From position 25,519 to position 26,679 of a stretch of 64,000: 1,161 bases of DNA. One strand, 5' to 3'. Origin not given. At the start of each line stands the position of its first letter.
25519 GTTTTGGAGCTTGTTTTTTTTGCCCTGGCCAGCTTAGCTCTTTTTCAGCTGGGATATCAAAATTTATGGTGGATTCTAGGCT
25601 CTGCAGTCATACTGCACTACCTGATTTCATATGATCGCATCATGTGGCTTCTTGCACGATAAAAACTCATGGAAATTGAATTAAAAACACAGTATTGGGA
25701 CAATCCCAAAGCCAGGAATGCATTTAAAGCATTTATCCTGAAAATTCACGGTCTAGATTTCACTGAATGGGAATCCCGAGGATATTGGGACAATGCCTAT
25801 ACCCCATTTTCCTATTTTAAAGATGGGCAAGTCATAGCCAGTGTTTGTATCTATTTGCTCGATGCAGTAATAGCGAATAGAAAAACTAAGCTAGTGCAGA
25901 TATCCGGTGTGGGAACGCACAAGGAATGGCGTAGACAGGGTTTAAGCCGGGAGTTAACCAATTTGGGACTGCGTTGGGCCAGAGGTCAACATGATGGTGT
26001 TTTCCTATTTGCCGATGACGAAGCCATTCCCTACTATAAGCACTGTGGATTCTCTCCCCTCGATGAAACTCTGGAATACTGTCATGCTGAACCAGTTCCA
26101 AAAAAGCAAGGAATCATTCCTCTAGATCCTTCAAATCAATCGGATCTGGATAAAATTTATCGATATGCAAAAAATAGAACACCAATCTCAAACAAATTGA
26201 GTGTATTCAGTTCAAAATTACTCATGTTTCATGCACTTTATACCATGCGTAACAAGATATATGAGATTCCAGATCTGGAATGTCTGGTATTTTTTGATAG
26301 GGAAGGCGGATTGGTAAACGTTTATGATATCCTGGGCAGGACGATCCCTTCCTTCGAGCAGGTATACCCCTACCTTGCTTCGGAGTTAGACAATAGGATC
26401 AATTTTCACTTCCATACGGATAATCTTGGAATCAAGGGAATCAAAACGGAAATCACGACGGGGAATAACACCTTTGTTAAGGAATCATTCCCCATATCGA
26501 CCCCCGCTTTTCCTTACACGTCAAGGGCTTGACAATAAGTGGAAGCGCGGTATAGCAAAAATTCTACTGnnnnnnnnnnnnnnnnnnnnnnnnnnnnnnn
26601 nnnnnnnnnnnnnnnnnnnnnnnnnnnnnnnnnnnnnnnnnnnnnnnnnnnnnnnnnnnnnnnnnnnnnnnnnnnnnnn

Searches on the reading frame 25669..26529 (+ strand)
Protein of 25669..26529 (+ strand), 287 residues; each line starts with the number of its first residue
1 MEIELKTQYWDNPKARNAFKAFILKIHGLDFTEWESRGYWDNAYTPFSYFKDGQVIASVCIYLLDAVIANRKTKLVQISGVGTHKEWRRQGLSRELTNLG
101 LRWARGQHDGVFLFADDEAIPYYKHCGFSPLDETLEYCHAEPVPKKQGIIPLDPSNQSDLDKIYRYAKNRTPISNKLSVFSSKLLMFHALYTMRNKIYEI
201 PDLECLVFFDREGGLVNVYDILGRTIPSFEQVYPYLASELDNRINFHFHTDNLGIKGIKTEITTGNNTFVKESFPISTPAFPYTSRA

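Call 92: search_protein_families(library=pfam, proteins=[window:25669-26529:+], max_evalue=0.00001)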
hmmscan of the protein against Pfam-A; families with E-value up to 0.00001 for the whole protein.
window:25669-26529:+ (287 aa): 4 families
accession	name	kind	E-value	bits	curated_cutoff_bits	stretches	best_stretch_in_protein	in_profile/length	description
PF00583.31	Acetyltransf_1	-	2.9e-11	44.1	20.7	1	38-128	24-116/116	Acetyltransferase (GNAT) family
PF13527.13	Acetyltransf_9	-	2.4e-07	31.2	25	1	49-129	46-125/127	Acetyltransferase (GNAT) domain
PF13508.13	Acetyltransf_7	-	7.9e-07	29.8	27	1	50-129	9-83/84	Acetyltransferase (GNAT) domain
PF13673.13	Acetyltransf_10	-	8.9e-06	26.1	23.6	0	69-135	47-114/128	Acetyltransferase (GNAT) domain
